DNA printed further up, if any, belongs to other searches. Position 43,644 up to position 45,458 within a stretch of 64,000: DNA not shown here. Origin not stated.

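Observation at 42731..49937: Operon of MarR, an Lnt-like acyltransferase and the giant radical enzyme, divergent from an LtaS-like gene: a candidate envelope-lipid remodelling module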

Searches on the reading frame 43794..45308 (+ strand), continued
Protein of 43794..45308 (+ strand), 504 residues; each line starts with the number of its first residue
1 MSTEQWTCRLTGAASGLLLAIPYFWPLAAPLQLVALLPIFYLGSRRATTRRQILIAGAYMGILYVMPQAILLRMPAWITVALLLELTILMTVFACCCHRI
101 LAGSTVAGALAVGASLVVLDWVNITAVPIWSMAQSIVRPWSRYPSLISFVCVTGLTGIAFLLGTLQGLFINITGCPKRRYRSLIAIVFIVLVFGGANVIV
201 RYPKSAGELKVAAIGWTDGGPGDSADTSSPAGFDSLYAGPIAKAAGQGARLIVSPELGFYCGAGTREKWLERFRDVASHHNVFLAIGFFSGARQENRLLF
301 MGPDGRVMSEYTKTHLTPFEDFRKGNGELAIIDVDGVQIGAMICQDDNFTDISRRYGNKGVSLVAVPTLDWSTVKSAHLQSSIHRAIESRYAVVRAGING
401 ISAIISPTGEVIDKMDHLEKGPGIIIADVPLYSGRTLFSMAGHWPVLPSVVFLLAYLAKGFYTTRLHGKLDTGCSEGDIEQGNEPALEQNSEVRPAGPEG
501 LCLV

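Call 71: find_homologous_proteins(query=L163:9664-14040:+)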
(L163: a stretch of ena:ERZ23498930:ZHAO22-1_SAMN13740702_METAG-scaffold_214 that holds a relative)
Query L163:9664-14040:+ (1459 aa): 8000 proteins with E <= 0.001 among 8000 candidates; the best 120 are listed.
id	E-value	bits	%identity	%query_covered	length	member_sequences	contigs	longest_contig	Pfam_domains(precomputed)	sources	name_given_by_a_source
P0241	0.0e+0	3319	100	100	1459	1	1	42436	PF01869.27,PF06050.20,PF09989.16,PF05378.20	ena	-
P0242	0.0e+0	2588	77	99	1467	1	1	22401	PF01869.27,PF06050.20,PF09989.16,PF05378.20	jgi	jgi:predicted CoA-substrate-specific enzyme activase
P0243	0.0e+0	2579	77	100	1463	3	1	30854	PF01869.27,PF06050.20,PF09989.16,PF05378.20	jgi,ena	-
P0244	0.0e+0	2571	77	99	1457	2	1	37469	PF01869.27,PF06050.20,PF09989.16,PF05378.20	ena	-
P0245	0.0e+0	2567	77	100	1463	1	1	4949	PF01869.27,PF06050.20,PF09989.16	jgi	-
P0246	0.0e+0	2561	76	100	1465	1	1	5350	PF01869.27,PF06050.20,PF09989.16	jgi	-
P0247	0.0e+0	2559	76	99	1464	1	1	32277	PF01869.27,PF06050.20,PF09989.16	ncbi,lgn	-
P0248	0.0e+0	2550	76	99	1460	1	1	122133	PF01869.27,PF06050.20,PF09989.16,PF05378.20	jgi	jgi:predicted CoA-substrate-specific enzyme activase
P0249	0.0e+0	2543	75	99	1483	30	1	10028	PF01869.27,PF06050.20,PF01548.24,PF09989.16,PF05378.20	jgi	-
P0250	0.0e+0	2537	76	99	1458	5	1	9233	PF01869.27,PF09989.16,PF05378.20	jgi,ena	-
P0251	0.0e+0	2537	75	99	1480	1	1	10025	PF01869.27,PF06050.20,PF09989.16,PF05378.20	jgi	jgi:predicted CoA-substrate-specific enzyme activase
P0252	0.0e+0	2535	76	99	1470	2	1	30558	PF01869.27,PF06050.20,PF09989.16,PF05378.20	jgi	jgi:predicted CoA-substrate-specific enzyme activase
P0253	0.0e+0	2532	75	99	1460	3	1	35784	PF01869.27,PF06050.20,PF09989.16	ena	-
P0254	0.0e+0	2531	76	99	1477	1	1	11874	PF01869.27,PF06050.20,PF09989.16,PF05378.20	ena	-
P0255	0.0e+0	2528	75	99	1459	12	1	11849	PF01869.27,PF06050.20,PF09989.16,PF05378.20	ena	-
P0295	0.0e+0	2448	73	100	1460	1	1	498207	PF01869.27,PF06050.20,PF09989.16,PF05378.20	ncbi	-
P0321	0.0e+0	2405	71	100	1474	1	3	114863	PF01869.27,PF06050.20,PF01548.24,PF09989.16,PF05378.20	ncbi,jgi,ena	-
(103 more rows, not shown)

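Call 72: search_dna_similar(query=L163:9664-14040:+, collection=plasmids, mode=protein, max_rows=15, max_evalue=1e-20)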
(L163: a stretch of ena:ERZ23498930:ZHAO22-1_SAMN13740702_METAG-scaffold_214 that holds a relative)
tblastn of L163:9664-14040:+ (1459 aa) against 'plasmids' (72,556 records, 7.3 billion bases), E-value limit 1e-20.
Records with a match: 15; places in all: 19; records where one place covers at least 80% of the query: 7.
Best place of each record, by identity: <60% 15.
By first word of the organism name: Listeria 2; Fusobacterium 2; Sphingopyxis 2; Collinsella 1; Haliovirga 1; Acetoanaerobium 1; Monoglobus 1; Subdoligranulum 1; Paraclostridium 1; Brevibacillus 1; and 2 more.
By predicted mobility (MOB-suite, as given by PLSDB): non-mobilizable 14; mobilizable 1.
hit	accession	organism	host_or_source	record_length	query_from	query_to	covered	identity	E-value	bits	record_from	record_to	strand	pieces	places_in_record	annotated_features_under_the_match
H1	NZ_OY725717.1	Collinsella aerofaciens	-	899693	24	1402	95%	28.7%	2e-135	471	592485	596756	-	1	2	acyl-CoA dehydratase activase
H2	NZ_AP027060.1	Haliovirga abyssi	-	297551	27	1450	91%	29.6%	3e-115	552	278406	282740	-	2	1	acyl-CoA dehydratase activase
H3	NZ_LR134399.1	Listeria monocytogenes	Homo sapiens,Vein blood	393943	24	1402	95%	27.5%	2e-133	465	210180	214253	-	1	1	2-hydroxyacyl-CoA dehydratase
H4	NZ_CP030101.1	Listeria monocytogenes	Environment,water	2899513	24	1402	95%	27.4%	5e-133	464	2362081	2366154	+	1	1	none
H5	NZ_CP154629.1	Acetoanaerobium noterae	cell culture,Sludge of a digestion ...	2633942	29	1402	94%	26.5%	9e-123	433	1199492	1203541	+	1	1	none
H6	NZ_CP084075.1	Fusobacterium vincentii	-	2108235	31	1402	93%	26.8%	6e-120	460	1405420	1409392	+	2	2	none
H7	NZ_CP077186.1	Fusobacterium animalis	Homo sapiens,resected colorectal tumor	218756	31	1402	93%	26.6%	1e-119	459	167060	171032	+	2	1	acyl-CoA dehydratase activase | 2-hydroxyacyl-CoA dehydratase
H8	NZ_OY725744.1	Monoglobus pectinilyticus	-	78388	30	1025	62%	37.0%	4e-62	549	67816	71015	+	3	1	2-hydroxyacyl-CoA dehydratase | acyl-CoA dehydratase activase-related protein | acyl-CoA dehydratase activase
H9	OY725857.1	Subdoligranulum variabile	-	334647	26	1025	69%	28.3%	8e-96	350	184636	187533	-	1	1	none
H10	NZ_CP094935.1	Paraclostridium bifermentans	Homo sapiens,feces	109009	30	1145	51%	29.9%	3e-60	366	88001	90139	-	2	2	acyl-CoA dehydratase activase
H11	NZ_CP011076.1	Brevibacillus laterosporus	Oryza sativa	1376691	179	822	44%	25.0%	9e-44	183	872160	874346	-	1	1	none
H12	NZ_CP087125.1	Sulfurovum mangrovi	Mangrove sediment,mangrove sediment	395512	355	599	17%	35.9%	4e-25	122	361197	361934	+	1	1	acyl-CoA dehydratase activase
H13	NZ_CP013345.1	Sphingopyxis macrogoltabida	whole organism,activated sludge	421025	352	598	17%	32.4%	1e-21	110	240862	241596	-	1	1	acyl-CoA dehydratase activase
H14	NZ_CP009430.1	Sphingopyxis macrogoltabida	soil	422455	352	598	17%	32.4%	1e-21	110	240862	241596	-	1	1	acyl-CoA dehydratase activase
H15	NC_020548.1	Azoarcus sp. KH32C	-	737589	355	598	17%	30.5%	8e-21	107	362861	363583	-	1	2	acyl-CoA dehydratase activase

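Call 73: get_annotated_region(hit=H3, flank=3000)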
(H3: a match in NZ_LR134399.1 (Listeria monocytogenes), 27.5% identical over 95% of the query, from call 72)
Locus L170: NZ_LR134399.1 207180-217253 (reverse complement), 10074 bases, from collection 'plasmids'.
description: Listeria monocytogenes strain NCTC7974 plasmid 2, complete sequence
organism: Listeria monocytogenes (NCBI taxid 1639)
taxonomy: Bacteria; Bacillota; Bacilli; Bacillales; Listeriaceae; Listeria; Listeria monocytogenes
host: -; source: Homo sapiens,Vein blood; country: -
typing (MOB-suite, as given by PLSDB): non-mobilizable
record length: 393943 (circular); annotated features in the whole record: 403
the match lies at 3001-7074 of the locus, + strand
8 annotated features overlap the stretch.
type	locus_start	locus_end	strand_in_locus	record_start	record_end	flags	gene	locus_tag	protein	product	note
CDS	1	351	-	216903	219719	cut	-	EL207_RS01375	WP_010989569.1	sigma-54-dependent transcriptional regulator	-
CDS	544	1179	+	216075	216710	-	-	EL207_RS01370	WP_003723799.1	FMN-dependent NADH-azoreductase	-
CDS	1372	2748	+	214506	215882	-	-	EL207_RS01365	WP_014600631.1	amino acid permease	GO:0006865 - amino acid transport [Evidence IEA]; GO:0055085 - transmembrane transport [Evidence IEA]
CDS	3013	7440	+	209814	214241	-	-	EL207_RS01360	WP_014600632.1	2-hydroxyacyl-CoA dehydratase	-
CDS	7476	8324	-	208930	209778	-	-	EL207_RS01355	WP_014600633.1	PhzF family phenazine biosynthesis protein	GO:0009058 - biosynthetic process [Evidence IEA]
CDS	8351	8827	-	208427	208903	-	ybaK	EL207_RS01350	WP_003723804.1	Cys-tRNA(Pro) deacylase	GO:0043039 - tRNA aminoacylation [Evidence IEA]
CDS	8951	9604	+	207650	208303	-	-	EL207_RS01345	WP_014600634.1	DUF5105 domain-containing protein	-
CDS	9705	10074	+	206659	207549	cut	-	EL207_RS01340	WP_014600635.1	carbon-nitrogen hydrolase family protein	-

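Call 74: get_annotated_region(hit=H1, flank=3000)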
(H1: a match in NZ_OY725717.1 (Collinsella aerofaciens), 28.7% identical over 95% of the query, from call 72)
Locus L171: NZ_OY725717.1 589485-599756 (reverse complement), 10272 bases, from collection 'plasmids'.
description: Collinsella aerofaciens strain Collinsella aerofaciens TSDC17.2-1.1 plasmid 6, complete sequence
organism: Collinsella aerofaciens (NCBI taxid 74426)
taxonomy: Bacteria; Actinomycetota; Coriobacteriia; Coriobacteriales; Coriobacteriaceae; Collinsella; Collinsella aerofaciens
host: -; source: -; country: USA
typing (MOB-suite, as given by PLSDB): non-mobilizable
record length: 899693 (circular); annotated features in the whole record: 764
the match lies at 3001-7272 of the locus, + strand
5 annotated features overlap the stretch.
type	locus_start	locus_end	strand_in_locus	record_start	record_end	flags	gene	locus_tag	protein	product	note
CDS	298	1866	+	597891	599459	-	-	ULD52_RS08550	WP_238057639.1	threonine/serine exporter family protein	-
CDS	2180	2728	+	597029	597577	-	-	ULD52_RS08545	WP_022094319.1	hypothetical protein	-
CDS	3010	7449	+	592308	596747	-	-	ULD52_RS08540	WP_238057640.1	acyl-CoA dehydratase activase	-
CDS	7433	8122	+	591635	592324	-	-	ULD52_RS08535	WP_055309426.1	TetR/AcrR family transcriptional regulator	GO:0006355 - regulation of DNA-templated transcription [Evidence IEA]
CDS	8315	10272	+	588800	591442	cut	-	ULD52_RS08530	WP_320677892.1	ATP-dependent Clp protease ATP-binding subunit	-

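Call 75: get_annotated_region(hit=H2, flank=3000)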
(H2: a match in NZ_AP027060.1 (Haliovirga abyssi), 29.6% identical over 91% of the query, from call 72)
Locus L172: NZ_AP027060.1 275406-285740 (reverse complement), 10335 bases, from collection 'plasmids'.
description: Haliovirga abyssi strain IC12 plasmid pHIC, complete sequence
organism: Haliovirga abyssi (NCBI taxid 2996794)
taxonomy: Bacteria; Fusobacteriota; Fusobacteriia; Fusobacteriales; Haliovirgaceae; Haliovirga; Haliovirga abyssi
host: -; source: -; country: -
typing (MOB-suite, as given by PLSDB): non-mobilizable
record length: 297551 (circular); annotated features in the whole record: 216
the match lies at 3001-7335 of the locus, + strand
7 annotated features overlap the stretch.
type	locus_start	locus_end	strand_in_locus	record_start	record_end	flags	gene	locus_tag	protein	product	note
CDS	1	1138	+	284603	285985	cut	-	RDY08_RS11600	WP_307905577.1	DegQ family serine endoprotease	-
CDS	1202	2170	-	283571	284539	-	manA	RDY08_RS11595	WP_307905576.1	mannose-6-phosphate isomerase, class I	GO:0005975 - carbohydrate metabolic process [Evidence IEA]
CDS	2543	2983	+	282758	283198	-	-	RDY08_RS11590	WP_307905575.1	YaiI/YqxD family protein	-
CDS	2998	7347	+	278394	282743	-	-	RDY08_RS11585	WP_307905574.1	acyl-CoA dehydratase activase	-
CDS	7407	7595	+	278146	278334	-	-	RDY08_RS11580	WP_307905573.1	hypothetical protein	-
CDS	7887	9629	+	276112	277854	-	-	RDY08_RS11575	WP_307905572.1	alpha/beta hydrolase-fold protein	-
CDS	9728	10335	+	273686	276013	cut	-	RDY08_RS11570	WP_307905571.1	alpha/beta hydrolase-fold protein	-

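Call 78: find_encoding_contigs(protein=P0244, flank=6000, max_places=1)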
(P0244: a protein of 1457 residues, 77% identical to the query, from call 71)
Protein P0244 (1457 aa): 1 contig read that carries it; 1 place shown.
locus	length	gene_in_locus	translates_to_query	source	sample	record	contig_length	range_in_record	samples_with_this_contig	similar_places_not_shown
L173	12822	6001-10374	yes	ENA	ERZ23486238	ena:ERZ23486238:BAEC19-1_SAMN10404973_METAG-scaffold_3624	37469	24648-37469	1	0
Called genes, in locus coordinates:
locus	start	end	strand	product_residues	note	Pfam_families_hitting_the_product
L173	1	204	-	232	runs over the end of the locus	PF14559:TPR_19 (faint), PF00515:TPR_1 (faint), PF07719:TPR_2 (faint), PF13181:TPR_8 (faint), PF13414:TPR_11 (faint), PF13428:TPR_14 (faint), PF13431:TPR_17 (faint)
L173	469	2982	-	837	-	PF02518:HATPase_c, PF00204:DNA_gyraseB, PF01751:Toprim, PF00986:DNA_gyraseB_C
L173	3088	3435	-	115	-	PF05258:DciA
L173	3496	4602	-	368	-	PF00712:DNA_pol3_beta, PF02767:DNA_pol3_beta_2, PF02768:DNA_pol3_beta_3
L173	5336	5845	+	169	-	PF12802:MarR_2, PF01047:MarR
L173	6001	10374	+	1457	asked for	PF01869:BcrAD_BadFG, PF05378:Hydant_A_N (faint), PF01869:BcrAD_BadFG, PF09989:DUF2229, PF06050:HGD-D (faint)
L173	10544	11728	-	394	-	PF01966:HD, PF13286:HD_assoc (faint)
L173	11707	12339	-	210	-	PF05014:Nuc_deoxyrib_tr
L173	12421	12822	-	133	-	?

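Call 79: find_encoding_contigs(protein=P0248, flank=6000, max_places=1)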
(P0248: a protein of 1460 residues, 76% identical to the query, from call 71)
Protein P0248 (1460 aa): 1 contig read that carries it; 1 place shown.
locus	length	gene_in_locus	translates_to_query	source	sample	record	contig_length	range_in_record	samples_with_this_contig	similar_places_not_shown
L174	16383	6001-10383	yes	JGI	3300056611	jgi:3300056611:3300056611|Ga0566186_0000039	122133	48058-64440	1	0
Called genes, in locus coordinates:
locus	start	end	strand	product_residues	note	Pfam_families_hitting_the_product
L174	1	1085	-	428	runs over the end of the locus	PF25145:NfeD1b_N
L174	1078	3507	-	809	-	PF02518:HATPase_c, PF00204:DNA_gyraseB, PF01751:Toprim, PF00986:DNA_gyraseB_C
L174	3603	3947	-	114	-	PF05258:DciA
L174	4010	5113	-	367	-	PF00712:DNA_pol3_beta, PF02767:DNA_pol3_beta_2, PF02768:DNA_pol3_beta_3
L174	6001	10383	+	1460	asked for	PF01869:BcrAD_BadFG, PF05378:Hydant_A_N (faint), PF01869:BcrAD_BadFG, PF09989:DUF2229, PF06050:HGD-D (faint)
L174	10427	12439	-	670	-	PF03193:RsgA_GTPase (faint), PF00005:ABC_tran, PF00006:ATP-synt_ab (faint), PF00931:NB-ARC (faint), PF02463:SMC_N (faint), PF13476:AAA_23 (faint), PF12848:ABC_tran_Xtn, PF00005:ABC_tran, +5 more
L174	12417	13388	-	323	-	PF08279:HTH_11 (weak), PF19187:HTH_PafC (faint), PF13280:WYL, PF25583:WCX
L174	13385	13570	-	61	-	-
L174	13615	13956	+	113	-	-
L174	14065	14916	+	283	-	PF02457:DAC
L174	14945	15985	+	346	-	-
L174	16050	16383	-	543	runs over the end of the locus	PF02554:CstA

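Call 80: find_encoding_contigs(protein=P0243, flank=6000, max_places=1)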
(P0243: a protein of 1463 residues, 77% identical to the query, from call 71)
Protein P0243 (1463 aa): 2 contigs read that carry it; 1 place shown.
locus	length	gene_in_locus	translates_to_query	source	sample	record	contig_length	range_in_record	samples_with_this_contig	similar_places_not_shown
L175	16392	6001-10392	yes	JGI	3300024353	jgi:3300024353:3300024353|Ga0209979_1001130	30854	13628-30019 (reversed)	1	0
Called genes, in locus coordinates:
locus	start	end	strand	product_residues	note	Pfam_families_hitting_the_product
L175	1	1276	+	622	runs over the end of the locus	PF13522:GATase_6, PF13537:GATase_7, PF01380:SIS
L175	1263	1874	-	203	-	PF13563:2_5_RNA_ligase2 (faint)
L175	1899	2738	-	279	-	PF00474:SSF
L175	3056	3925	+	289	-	PF00892:EamA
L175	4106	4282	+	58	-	-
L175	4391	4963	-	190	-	PF13091:PLDc_2, PF00614:PLDc (weak)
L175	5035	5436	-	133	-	PF00571:CBS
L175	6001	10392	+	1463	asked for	PF01869:BcrAD_BadFG, PF05378:Hydant_A_N (faint), PF01869:BcrAD_BadFG, PF09989:DUF2229, PF06050:HGD-D (faint)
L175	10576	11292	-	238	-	PF13280:WYL, PF25583:WCX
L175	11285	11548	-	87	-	PF19187:HTH_PafC (weak), PF08220:HTH_DeoR (weak), PF08279:HTH_11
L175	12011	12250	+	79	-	-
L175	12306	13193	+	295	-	PF02457:DAC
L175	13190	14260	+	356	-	-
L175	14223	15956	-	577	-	PF02554:CstA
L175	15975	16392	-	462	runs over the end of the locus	PF01926:MMR_HSR1, PF02421:FeoB_N, PF00009:GTP_EFTU, PF00350:Dynamin_N (weak), PF01926:MMR_HSR1, PF02421:FeoB_N, PF04548:AIG1, PF14714:KH_dom-like, +7 more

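Call 82: find_encoding_contigs(protein=P0321, flank=6000, max_places=2)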
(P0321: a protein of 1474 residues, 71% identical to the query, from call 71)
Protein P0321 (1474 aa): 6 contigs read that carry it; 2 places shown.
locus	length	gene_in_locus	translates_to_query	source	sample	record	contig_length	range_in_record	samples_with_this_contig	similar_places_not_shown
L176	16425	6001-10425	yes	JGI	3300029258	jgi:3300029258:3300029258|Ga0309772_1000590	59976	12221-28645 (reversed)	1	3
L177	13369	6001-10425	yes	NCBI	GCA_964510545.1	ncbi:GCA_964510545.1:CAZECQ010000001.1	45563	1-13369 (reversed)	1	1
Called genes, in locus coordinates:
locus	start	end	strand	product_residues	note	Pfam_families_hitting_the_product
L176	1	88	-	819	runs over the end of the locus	PF13491:FtsK_4TM, PF17854:FtsK_alpha, PF01580:FtsK_SpoIIIE, PF09397:FtsK_gamma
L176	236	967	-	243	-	PF13428:TPR_14 (faint), PF14559:TPR_19 (faint), PF13414:TPR_11 (faint), PF00515:TPR_1 (faint), PF07719:TPR_2 (faint)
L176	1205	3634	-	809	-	PF02518:HATPase_c, PF00204:DNA_gyraseB, PF01751:Toprim, PF00986:DNA_gyraseB_C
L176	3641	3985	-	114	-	PF05258:DciA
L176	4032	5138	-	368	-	PF00712:DNA_pol3_beta, PF02767:DNA_pol3_beta_2, PF02768:DNA_pol3_beta_3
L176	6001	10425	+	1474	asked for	PF01548:DEDD_Tnp_IS110 (faint), PF01869:BcrAD_BadFG, PF05378:Hydant_A_N (faint), PF01869:BcrAD_BadFG, PF09989:DUF2229, PF06050:HGD-D (faint)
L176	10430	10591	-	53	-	-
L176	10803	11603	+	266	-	-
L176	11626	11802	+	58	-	-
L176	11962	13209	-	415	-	-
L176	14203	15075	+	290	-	-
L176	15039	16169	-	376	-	-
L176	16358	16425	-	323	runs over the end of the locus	PF08279:HTH_11 (weak), PF13280:WYL, PF25583:WCX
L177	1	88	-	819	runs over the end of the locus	PF13491:FtsK_4TM, PF17854:FtsK_alpha, PF01580:FtsK_SpoIIIE, PF09397:FtsK_gamma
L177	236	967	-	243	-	PF13428:TPR_14 (faint), PF14559:TPR_19 (faint), PF13414:TPR_11 (faint), PF00515:TPR_1 (faint), PF07719:TPR_2 (faint)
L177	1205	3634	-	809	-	PF02518:HATPase_c, PF00204:DNA_gyraseB, PF01751:Toprim, PF00986:DNA_gyraseB_C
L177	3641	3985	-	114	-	PF05258:DciA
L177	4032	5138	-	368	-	PF00712:DNA_pol3_beta, PF02767:DNA_pol3_beta_2, PF02768:DNA_pol3_beta_3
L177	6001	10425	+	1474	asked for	PF01548:DEDD_Tnp_IS110 (faint), PF01869:BcrAD_BadFG, PF05378:Hydant_A_N (faint), PF01869:BcrAD_BadFG, PF09989:DUF2229, PF06050:HGD-D (faint)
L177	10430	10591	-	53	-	-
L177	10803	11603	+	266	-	-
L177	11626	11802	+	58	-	-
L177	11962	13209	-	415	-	-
